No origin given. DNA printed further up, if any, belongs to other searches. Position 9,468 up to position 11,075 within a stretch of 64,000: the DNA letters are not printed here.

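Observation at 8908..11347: MerR-type promoter driving a MerP-like/thioredoxin/DsbD-like operon without merA or merT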

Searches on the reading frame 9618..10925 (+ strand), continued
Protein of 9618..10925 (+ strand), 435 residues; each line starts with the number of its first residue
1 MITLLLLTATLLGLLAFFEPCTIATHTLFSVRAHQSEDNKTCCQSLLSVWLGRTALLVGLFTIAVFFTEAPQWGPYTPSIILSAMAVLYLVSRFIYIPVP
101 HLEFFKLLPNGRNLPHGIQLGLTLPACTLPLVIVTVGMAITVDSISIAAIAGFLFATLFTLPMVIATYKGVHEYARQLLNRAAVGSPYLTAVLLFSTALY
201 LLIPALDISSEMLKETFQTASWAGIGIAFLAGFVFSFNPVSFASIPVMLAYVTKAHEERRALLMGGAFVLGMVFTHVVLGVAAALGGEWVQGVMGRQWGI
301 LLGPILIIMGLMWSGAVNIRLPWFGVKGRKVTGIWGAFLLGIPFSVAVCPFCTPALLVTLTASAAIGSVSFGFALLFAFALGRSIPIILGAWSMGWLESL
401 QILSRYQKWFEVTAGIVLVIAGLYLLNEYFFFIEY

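Call 19: search_protein_families(library=ncbifam, proteins=[L005:1662-2567:+, L010:4154-4555:+, L003:2757-3344:+, L018:165-599:-, L003:7326-8255:+, P0133, P0137, P0149, P0233, L043:4636-5022:-], max_evalue=0.01)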
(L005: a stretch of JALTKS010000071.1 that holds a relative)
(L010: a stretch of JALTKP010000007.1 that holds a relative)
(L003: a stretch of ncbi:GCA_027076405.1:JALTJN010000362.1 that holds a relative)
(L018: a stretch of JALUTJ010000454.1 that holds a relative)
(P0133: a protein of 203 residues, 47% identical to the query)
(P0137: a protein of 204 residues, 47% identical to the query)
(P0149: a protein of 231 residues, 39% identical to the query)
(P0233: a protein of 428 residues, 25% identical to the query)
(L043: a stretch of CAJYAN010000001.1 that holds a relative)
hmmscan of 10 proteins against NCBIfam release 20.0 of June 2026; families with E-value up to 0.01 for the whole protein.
L005:1662-2567:+ (301 aa): 0 families

L010:4154-4555:+ (133 aa): 1 family
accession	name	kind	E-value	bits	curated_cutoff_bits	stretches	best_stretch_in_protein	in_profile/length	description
NF033560.1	merT_RC607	exception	0.0083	16.5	130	1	10-86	1-69/97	mercuric transport protein MerT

L003:2757-3344:+ (195 aa): 12 families
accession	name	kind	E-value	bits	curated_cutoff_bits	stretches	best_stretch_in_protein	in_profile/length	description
NF033794.2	chaper_CopZ_Eh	exception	5.5e-07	29.6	95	1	37-75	5-41/68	copper chaperone CopZ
NF047957.1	CopZ_AFE_1862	equivalog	5.9e-07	29.8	85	1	37-88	4-51/62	CopZ family metallochaperone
TIGR02052.1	MerP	equivalog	1.6e-06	28.5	92.55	1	19-77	10-66/92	mercury resistance system periplasmic binding protein MerP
NF033795.1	chaper_CopZ_Bs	exception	1.6e-06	28.2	91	1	37-95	5-62/66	copper chaperone CopZ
NF041115.1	UxxU_metal_bind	equivalog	1.9e-05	24.7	95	1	37-96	9-67/74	metal-binding (seleno)protein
NF010311.1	PRK13748.1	subfamily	6.9e-05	21.9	600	1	37-118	4-83/560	mercury(II) reductase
TIGR00003.1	TIGR00003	subfamily_domain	8e-05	22.8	62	1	37-95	5-62/66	copper ion binding protein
NF008262.1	PRK11033.1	equivalog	0.00042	18.9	1005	1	31-114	40-120/731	zinc/cadmium/mercury/lead-transporting ATPase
NF033775.1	P_type_ZntA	exception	0.00052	18.4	1240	1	30-109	46-122/732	Zn(II)/Cd(II)/Pb(II) translocating P-type ATPase ZntA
NF033556.1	MerTP_fusion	equivalog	0.0013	18.3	180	1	32-97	120-184/186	mercuric transport protein MerTP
NF033781.1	chaper_CopP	exception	0.0019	18.3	112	1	37-95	5-61/65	copper-binding metallochaperone CopP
NF007952.0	PRK10671.1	equivalog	0.0042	15.3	1316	1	38-118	109-183/838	copper-exporting P-type ATPase CopA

L018:165-599:- (144 aa): 2 families
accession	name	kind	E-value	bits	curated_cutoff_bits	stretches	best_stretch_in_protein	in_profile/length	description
NF047645.1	CopZ_Nterm_CC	equivalog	3.6e-46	156.8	100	1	1-142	1-138/138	putative iron-sulfur cluster-binding metallochaperone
NF045877.1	CopZ_Nterm_CU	equivalog_domain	2.8e-14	53.4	190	1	4-139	10-150/161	Csac_0668 family 2Fe-2S cluster-binding (seleno)protein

L003:7326-8255:+ (309 aa): 45 families (the best 25 are shown)
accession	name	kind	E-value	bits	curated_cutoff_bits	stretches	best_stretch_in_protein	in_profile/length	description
TIGR04559.1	SoxH_rel_PQQ_2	hypoth_equivalog_domain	9.3e-37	127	280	1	24-309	2-283/283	quinoprotein relay system zinc metallohydrolase 2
TIGR04558.1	SoxH_rel_PQQ_1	hypoth_equivalog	2.7e-32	112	300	1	23-307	5-281/285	quinoprotein relay system zinc metallohydrolase 1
NF012146.1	blaB-IND-MUS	exception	7.7e-21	74.5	270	1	5-241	6-222/237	BlaB/IND/MUS family subclass B1 metallo-beta-lactamase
NF033088.2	bla_subclass_B1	equivalog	3.6e-20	72.5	200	1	22-243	4-206/217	subclass B1 metallo-beta-lactamase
NF000453.2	blaPEDO-3_fam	exception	1e-17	64.5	400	1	4-245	3-223/237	PEDO-3 family subclass B1 metallo-beta-lactamase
NF000450.2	bla-B1-FLAV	exception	1.3e-17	64.1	450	1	4-245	6-228/242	subclass B1 metallo-beta-lactamase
NF012137.0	bla_xUS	exception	1.8e-16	60.4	400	1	7-239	8-220/246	MUS/TUS/MOC family subclass B1 metallo-beta-lactamase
NF033107.1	blaB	exception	3.3e-15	56.4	500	1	4-225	5-206/247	BlaB family subclass B1 metallo-beta-lactamase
NF033895.2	blaCAM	exception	3.9e-15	56.3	535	1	4-258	5-239/241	CAM family subclass B1 metallo-beta-lactamase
NF000441.2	blaMUS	exception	3.9e-14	52.7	540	2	19-133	19-130/246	MUS family subclass B1 metallo-beta-lactamase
NF033087.1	bla_subclass_B2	equivalog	9.2e-14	51.7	240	1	56-241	26-207/221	subclass B2 metallo-beta-lactamase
NF012229.1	bla_class_B_core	domain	1.9e-13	50.8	100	1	49-190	14-139/139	metallo-beta-lactamase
NF000329.2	bla_B2_CphA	exception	4.3e-13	49.5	500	1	56-238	53-231/253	CphA family subclass B2 metallo-beta-lactamase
NF040860.1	blaWUS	exception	8.3e-12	44.9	540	1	9-238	10-219/246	WUS family subclass B1 metallo-beta-lactamase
NF047753.1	blaSPI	exception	1.3e-11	44.6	500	1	154-238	134-222/239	SPI family subclass B1 metallo-beta-lactamase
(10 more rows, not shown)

P0133 (203 aa): 0 families

P0137 (204 aa): 0 families

P0149 (231 aa): 3 families
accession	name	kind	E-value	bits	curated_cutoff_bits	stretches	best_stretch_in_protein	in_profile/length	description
NF045694.1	seleno_TsoB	exception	6e-17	60.9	805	1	18-225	185-395/572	rhodanese/DsbD fusion-like selenoprotein TsoB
NF001419.0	PRK00293.1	subfamily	3.6e-13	49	330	1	17-216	171-377/574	protein-disulfide reductase DsbD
NF040495.1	tranport_ArsG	equivalog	3.5e-10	39.6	200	1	18-221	7-220/225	aromatic aminobenezylarsenical efflux permease ArsG family transporter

P0233 (428 aa): 3 families
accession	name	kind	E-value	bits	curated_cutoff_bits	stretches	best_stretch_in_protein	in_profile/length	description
NF040495.1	tranport_ArsG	equivalog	1.1e-13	51.2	200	1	218-424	4-221/225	aromatic aminobenezylarsenical efflux permease ArsG family transporter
NF045694.1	seleno_TsoB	exception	9.9e-06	23.9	805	1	219-425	183-392/572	rhodanese/DsbD fusion-like selenoprotein TsoB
NF001419.0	PRK00293.1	subfamily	0.00031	19.5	330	1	212-426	163-384/574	protein-disulfide reductase DsbD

L043:4636-5022:- (128 aa): 4 families
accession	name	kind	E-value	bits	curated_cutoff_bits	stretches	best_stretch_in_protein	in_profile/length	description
NF010314.2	PRK13751.2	equivalog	1.7e-38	131.3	150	1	16-127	5-116/116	mercuric ion transporter MerT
NF045683.1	MerT_CopZ_Se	exception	3.7e-38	131.3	375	1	13-128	7-122/235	MerT/CopZ fusion-like heavy metal transport selenoprotein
NF033556.1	MerTP_fusion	equivalog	6.4e-16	58.5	180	1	25-127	2-104/186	mercuric transport protein MerTP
NF033560.1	merT_RC607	exception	2.7e-05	24.4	130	1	21-81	5-65/97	mercuric transport protein MerT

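Call 46: predict_structure(alignment_id=A3)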
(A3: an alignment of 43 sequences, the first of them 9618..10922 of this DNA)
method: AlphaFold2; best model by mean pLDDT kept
length: 435 residues; sequences in the alignment: 43
mean_pLDDT: 82.1   pTM: 0.58
mean pLDDT of the five models: 82.1, 80.6, 78.3, 76.9, 74.6
residues with pLDDT >= 90: 123; 70-90: 227; 50-70: 81; < 50: 4
segments of 3 or more residues with pLDDT < 50: 433-435
pLDDT, mean of each block of 10 residues (from residue 1): 93 92 86 88 92 97 96 84 83 67 93 93 91 94 97 97 92 88 83 82 66 66 82 76 67 73 87 90 78 65 83 79 60 83 75 77 83 90 82 65 73 80 78 53
secondary structure, 60 per line:
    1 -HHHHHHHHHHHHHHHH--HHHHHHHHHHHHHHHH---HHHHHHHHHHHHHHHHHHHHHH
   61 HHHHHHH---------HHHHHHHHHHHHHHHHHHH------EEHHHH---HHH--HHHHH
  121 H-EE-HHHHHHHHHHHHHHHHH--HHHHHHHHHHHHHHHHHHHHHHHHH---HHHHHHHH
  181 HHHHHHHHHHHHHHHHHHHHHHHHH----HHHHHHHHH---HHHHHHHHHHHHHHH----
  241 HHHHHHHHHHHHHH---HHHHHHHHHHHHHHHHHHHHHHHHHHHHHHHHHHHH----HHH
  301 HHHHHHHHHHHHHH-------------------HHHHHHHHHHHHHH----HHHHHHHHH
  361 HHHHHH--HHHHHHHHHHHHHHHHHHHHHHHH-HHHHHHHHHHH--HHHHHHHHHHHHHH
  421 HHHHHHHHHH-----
elements in order: H2-17 H20-35 H39-67 H77-95 H104-107 H116-121 H126-142 H145-169 H173-205 H210-218 H222-236 H241-254 H258-293 H298-314 H334-347 H352-366 H369-392 H394-404 H407-430

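Call 54: fold_search(model_id=the predicted structure, library=pdb)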
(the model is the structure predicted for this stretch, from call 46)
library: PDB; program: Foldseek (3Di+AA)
matches with E <= 10: 223; with E <= 0.001: 0
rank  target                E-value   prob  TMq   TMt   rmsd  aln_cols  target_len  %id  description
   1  5vkv_MODEL_1_A        3.7e-02  1.00  0.26  0.41   8.0       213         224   28  Solution NMR structure of the membrane electron transporter CcdA (released 2018-01-31)
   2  4ja4_A                4.5e-02  0.47  0.17  0.16  20.7       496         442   14  Inward open conformation of the xylose transporter XylE from E. coli (released 2013-05-01)
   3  8tgn_B                6.6e-02  0.66  0.21  0.23  22.1       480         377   14  VMAT1 dimer with serotonin and reserpine (released 2024-03-20)
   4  9joz                  1.0e-01  0.60  0.20  0.21  19.2       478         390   10  outward-open hSLC19A1 (released 2025-02-26)
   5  8wx2_A                1.0e-01  0.18  0.13  0.13  21.9       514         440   13  Cryo-EM structure of human SLC15A3 (dimer) (released 2023-12-06)
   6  9fot_A                1.1e-01  0.66  0.20  0.22  19.4       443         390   13  Human monocarboxylate transporter 8 bound to Silychristin (released 2025-05-21)
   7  4lep_A                1.1e-01  0.41  0.17  0.17  24.8       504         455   13  Structural insights into substrate recognition in proton dependent oligopeptide transporters (released 2013-07-10)
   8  6g9x_B                1.2e-01  0.63  0.20  0.22  18.9       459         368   15  Crystal structure of a MFS transporter at 2.54 Angstroem resolution (released 2019-07-03)
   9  6kki                  1.2e-01  0.41  0.18  0.20  21.4       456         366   13  Crystal structure of Drug:Proton Antiporter-1 (DHA1) Family SotB, in the inward-occluded conformation (released 2020-07-29)
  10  6kkl                  1.3e-01  0.44  0.17  0.19  20.6       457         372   15  Crystal structure of Drug:Proton Antiporter-1 (DHA1) Family SotB, in the inward conformation (H115N mutant) (released 2020-07-29)
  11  9l0b_A                1.3e-01  0.57  0.19  0.21  19.0       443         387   13  structure of MCT2-embigin complex (released 2025-12-24)
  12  8r8q_A                1.3e-01  0.30  0.17  0.19  20.5       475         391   13  Lysosomal peptide transporter (released 2024-05-01)
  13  6hcl_B                1.6e-01  0.54  0.19  0.22  18.8       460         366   14  Crystal structure of a MFS transporter with Ligand at 2.69 Angstroem resolution (released 2019-07-03)
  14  6m2l_B                1.6e-01  0.35  0.18  0.17  24.3       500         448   12  Crystal structure of Plasmodium falciparum hexose transporter PfHT1 bound with C3361 (released 2020-09-09)
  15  8dl7_A                1.6e-01  0.35  0.19  0.18  21.8       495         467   13  Cryo-EM structure of human ferroportin/slc40 bound to minihepcidin PR73 in nanodisc (released 2022-12-07)
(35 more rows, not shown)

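Call 61: search_dna_similar(query=window:9618-10922:+, collection=plasmids, mode=protein, max_evalue=0.000001, max_rows=25)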
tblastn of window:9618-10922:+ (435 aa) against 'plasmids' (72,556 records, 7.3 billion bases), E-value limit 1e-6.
Records with a match: 14; places in all: 14; records where one place covers at least 80% of the query: 0.
Best place of each record, by identity: <60% 14.
By first word of the organism name: Paraburkholderia 5; Cupriavidus 2; Variovorax 2; Afipia 2; Burkholderia 1; Nitrobacter 1; Beijerinckiaceae 1.
By predicted mobility (MOB-suite, as given by PLSDB): non-mobilizable 9; conjugative 3; mobilizable 2.
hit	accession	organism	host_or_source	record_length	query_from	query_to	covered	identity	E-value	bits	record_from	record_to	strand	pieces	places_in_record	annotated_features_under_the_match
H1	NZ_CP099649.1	Paraburkholderia fungorum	Arabidopsis thaliana,pure culture,leaf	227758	211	433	51%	57.8%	2e-59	216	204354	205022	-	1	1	cytochrome c biogenesis protein CcdA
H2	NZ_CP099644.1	Paraburkholderia fungorum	Arabidopsis thaliana,pure culture,leaf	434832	206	433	52%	56.6%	2e-59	217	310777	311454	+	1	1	cytochrome c biogenesis protein CcdA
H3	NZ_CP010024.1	Paraburkholderia fungorum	Microbial isolate culture,White-rot ...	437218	206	433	52%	56.6%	2e-59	217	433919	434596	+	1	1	cytochrome c biogenesis protein CcdA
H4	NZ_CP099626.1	Paraburkholderia fungorum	Arabidopsis thaliana,pure culture,leaf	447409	206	433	52%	56.6%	2e-59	217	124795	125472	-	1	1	cytochrome c biogenesis protein CcdA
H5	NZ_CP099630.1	Paraburkholderia fungorum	Arabidopsis thaliana,pure culture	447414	206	433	52%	56.6%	2e-59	217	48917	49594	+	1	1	cytochrome c biogenesis protein CcdA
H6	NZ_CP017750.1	Cupriavidus sp. USMAA2-4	cell culture,Sungai Pinang, Penang, ...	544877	206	433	52%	56.1%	4e-61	222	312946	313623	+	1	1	cytochrome c biogenesis protein CcdA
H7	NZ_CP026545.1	Cupriavidus metallidurans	single cell,soil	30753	206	433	52%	54.9%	4e-51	228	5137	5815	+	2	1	cytochrome c biogenesis protein CcdA | hypothetical protein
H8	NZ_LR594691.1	Variovorax sp. WDL1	linuron-contaminated soil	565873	206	433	52%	54.3%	9e-47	180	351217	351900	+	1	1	cytochrome c biogenesis protein CcdA | hypothetical protein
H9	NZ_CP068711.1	Burkholderia thailandensis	soil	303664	207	433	52%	53.7%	3e-51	193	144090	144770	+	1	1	cytochrome c biogenesis protein CcdA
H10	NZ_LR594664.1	Variovorax sp. RA8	Riverbed sediment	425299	205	433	53%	52.4%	8e-51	192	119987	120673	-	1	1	cytochrome c biogenesis protein CcdA | thioredoxin family protein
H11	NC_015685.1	Afipia carboxidovorans OM5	-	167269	208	433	52%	52.2%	2e-53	199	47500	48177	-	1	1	cytochrome c biogenesis protein CcdA | thioredoxin family protein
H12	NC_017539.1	Afipia carboxidovorans OM4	-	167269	208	433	52%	52.2%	2e-53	199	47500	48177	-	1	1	cytochrome c biogenesis protein CcdA | thioredoxin family protein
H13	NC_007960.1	Nitrobacter hamburgensis X14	-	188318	208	433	52%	52.2%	6e-49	186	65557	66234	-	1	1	cytochrome c biogenesis protein CcdA | thioredoxin family protein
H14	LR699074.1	Beijerinckiaceae bacterium RH AL1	forest soil, soft coal slag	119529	351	433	19%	51.2%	2e-10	71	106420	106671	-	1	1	none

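Call 62: get_annotated_region(hit=H7, flank=5000)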
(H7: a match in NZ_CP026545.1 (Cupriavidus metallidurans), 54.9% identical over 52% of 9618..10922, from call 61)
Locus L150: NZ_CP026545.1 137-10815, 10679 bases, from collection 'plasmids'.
description: Cupriavidus metallidurans strain Ni-2 plasmid unnamed1
organism: Cupriavidus metallidurans (NCBI taxid 119219)
taxonomy: Bacteria; Pseudomonadota; Betaproteobacteria; Burkholderiales; Burkholderiaceae; Cupriavidus; Cupriavidus metallidurans
host: -; source: single cell,soil; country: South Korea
typing (MOB-suite, as given by PLSDB): non-mobilizable
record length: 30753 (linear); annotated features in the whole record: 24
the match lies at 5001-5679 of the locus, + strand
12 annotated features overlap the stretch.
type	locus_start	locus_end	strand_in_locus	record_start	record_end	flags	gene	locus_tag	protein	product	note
CDS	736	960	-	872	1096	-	-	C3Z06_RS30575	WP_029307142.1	hypothetical protein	-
CDS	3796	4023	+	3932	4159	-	-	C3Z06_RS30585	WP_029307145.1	heavy-metal-associated domain-containing protein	-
CDS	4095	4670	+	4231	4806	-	-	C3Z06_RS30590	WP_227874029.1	heavy metal-responsive transcriptional regulator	-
CDS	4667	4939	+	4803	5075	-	-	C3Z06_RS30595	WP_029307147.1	thioredoxin family protein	-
CDS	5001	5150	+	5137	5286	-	-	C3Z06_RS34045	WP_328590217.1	hypothetical protein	-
CDS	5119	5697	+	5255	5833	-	-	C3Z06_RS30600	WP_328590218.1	cytochrome c biogenesis protein CcdA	GO:0017004 - cytochrome complex assembly [Evidence IEA]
CDS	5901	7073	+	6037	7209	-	-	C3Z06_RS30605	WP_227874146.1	MFS transporter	GO:0055085 - transmembrane transport [Evidence IEA]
CDS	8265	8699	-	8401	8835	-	-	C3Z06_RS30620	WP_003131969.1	mercury resistance transcriptional regulator MerR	-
predicted_resistance_gene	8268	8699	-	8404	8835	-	merR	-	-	mercury resistance transcriptional regulator MerR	predicted by amrfinderplus; class MERCURY; identity 100.0%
CDS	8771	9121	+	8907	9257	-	merT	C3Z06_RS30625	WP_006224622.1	mercuric ion transporter MerT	-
predicted_resistance_gene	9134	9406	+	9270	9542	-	merP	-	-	mercury resistance system periplasmic binding protein MerP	predicted by amrfinderplus; class MERCURY; identity 100.0%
predicted_resistance_gene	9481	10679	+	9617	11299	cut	merA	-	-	mercury(II) reductase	predicted by amrfinderplus; class MERCURY; identity 98.57%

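Call 63: get_annotated_region(hit=H11, flank=5000)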
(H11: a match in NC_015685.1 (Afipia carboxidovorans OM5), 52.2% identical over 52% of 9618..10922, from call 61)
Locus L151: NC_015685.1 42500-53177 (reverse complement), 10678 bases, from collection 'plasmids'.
description: Afipia carboxidovorans OM5 plasmid pOC167, complete sequence
organism: Afipia carboxidovorans OM5 (NCBI taxid 504832)
taxonomy: Bacteria; Pseudomonadota; Alphaproteobacteria; Hyphomicrobiales; Nitrobacteraceae; Afipia; Afipia carboxidovorans; Afipia carboxidovorans OM5
host: -; source: -; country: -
typing (MOB-suite, as given by PLSDB): conjugative; replicon rep_cluster_470; relaxase MOBP; mating-pair formation MPF_T
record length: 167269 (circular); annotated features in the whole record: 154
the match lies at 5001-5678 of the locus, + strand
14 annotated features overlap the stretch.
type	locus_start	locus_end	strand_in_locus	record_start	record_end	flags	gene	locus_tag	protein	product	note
CDS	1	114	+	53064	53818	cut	-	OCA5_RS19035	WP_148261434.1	IS5 family transposase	-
CDS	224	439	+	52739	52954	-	-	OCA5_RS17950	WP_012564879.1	heavy-metal-associated domain-containing protein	-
CDS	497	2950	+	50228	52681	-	-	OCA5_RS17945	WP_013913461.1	cation-translocating P-type ATPase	-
CDS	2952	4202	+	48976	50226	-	-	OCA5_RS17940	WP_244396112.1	MFS transporter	GO:0055085 - transmembrane transport [Evidence IEA]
CDS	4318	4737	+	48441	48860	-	-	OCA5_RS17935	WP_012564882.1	heavy metal-responsive transcriptional regulator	-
CDS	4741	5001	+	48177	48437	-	-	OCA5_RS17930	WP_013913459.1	thioredoxin family protein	-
CDS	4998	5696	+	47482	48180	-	-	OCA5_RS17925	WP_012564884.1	cytochrome c biogenesis protein CcdA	GO:0017004 - cytochrome complex assembly [Evidence IEA]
CDS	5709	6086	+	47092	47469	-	-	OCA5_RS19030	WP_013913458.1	mercuric transporter MerT family protein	-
CDS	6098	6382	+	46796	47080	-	merP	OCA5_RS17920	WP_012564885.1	mercury resistance system periplasmic binding protein MerP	-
CDS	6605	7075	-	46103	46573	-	-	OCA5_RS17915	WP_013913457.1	hypothetical protein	-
CDS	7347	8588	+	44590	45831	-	-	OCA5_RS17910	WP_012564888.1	OpgC domain-containing protein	-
CDS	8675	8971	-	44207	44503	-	-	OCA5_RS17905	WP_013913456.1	DUF2933 domain-containing protein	-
CDS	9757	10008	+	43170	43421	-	-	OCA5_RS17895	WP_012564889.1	SPW repeat protein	-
CDS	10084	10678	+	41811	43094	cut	-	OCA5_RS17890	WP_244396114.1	porin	-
